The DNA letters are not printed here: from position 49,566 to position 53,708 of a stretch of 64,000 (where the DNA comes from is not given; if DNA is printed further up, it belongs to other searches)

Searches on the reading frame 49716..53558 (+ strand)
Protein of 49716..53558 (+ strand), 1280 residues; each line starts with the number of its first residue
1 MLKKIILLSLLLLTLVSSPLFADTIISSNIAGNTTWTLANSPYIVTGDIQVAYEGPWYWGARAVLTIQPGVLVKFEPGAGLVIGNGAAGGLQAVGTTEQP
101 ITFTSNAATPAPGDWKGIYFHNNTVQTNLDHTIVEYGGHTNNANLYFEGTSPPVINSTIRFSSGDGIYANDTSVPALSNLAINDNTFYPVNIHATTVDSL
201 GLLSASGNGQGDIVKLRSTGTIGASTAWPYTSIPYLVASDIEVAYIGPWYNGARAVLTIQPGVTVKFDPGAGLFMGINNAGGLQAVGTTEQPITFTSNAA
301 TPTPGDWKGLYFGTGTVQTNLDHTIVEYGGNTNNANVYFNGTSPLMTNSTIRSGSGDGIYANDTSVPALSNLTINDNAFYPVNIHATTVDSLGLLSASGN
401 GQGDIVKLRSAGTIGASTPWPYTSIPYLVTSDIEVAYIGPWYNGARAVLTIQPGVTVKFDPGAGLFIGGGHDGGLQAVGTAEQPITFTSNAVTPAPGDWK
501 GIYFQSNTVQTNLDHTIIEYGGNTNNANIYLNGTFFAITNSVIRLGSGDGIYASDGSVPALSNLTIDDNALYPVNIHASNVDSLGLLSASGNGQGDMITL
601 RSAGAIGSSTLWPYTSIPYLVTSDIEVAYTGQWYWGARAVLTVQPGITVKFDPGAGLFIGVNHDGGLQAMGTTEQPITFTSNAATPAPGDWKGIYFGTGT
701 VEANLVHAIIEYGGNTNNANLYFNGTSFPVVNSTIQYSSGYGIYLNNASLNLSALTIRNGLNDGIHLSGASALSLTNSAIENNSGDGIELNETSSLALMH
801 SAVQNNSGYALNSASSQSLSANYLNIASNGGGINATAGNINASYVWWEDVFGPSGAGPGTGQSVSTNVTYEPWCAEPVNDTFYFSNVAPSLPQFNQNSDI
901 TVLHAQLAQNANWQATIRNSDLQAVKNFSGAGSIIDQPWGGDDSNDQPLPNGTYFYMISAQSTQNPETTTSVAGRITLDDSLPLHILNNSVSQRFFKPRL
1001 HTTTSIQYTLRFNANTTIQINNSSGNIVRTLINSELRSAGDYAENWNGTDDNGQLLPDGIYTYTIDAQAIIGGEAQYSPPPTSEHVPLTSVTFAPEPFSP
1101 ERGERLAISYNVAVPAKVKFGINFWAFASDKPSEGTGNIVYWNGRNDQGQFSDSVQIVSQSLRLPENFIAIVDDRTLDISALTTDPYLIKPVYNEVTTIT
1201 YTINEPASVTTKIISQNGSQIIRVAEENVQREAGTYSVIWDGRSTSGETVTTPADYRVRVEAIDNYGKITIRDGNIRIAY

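Call 3: search_protein_families(library=pfam, proteins=[window:49716-53558:+], max_evalue=1)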
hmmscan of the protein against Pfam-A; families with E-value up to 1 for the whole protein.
window:49716-53558:+ (1280 aa): 6 families
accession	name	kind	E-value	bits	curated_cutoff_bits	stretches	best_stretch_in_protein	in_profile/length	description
PF13860.13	FlgD_ig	-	2e-19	69.8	27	2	1003-1068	11-76/79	FlgD Ig-like domain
PF13229.12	Beta_helix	-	4.2e-15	56.1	25.9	4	724-839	30-148/158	Right handed beta helix region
PF13585.12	CHU_C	-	1e-09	38.8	27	2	1012-1067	25-72/86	CHU_C Type IX secretion signal domain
PF10029.15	DUF2271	-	0.00076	19.6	27.3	1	1036-1068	71-103/136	Predicted periplasmic protein (DUF2271)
PF24384.1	Ig_TMM62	-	0.056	13.5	27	1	1191-1271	33-116/128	TMEM62 Ig-like domain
PF24491.1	DUF7586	-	0.12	12.9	27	0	629-641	8-21/85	Domain of unknown function (DUF7586)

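Call 4: search_protein_families(library=ncbifam, proteins=[window:49716-53558:+], max_evalue=1)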
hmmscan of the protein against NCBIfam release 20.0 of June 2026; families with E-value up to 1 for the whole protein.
window:49716-53558:+ (1280 aa): 10 families
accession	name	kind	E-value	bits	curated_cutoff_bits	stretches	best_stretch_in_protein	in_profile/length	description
NF005176.1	PRK06655.1-1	equivalog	2.7e-16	60.1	230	2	1014-1086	97-166/197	flagellar hook assembly protein FlgD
NF009276.0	PRK12633.1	equivalog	4.1e-12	46.3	383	2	1003-1068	117-182/234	flagellar basal body rod modification protein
NF009453.0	PRK12813.1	equivalog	1.5e-08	34.5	264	2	1020-1067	130-173/223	flagellar basal body rod modification protein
NF009277.0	PRK12634.1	equivalog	1e-05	25.7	333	1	1017-1078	125-185/221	flagellar basal body rod modification protein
NF053608.1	Lsa66_OmpA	equivalog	1.6e-05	23.6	700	1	939-1068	101-229/581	fibronectin-binding adhesin Lsa66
NF040553.1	SGO_0316_fam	subfamily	0.00012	19.9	1400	1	1037-1066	1026-1055/1486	SGO_0316/SGO_0317 family LPXTG-anchored serine peptidase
NF009452.0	PRK12812.1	equivalog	0.00014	21.1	258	1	1015-1064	153-203/289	flagellar basal body rod modification protein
NF004496.1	PRK05842.1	equivalog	0.02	14.1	250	1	1014-1063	166-216/271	flagellar hook assembly protein FlgD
NF012202.0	ble_MBL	exception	0.13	12.3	250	0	216-246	76-106/121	bleomycin binding protein Ble-MBL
TIGR03555.1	F420_mer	equivalog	0.33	10.3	348.7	0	221-269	55-100/325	5,10-methylenetetrahydromethanopterin reductase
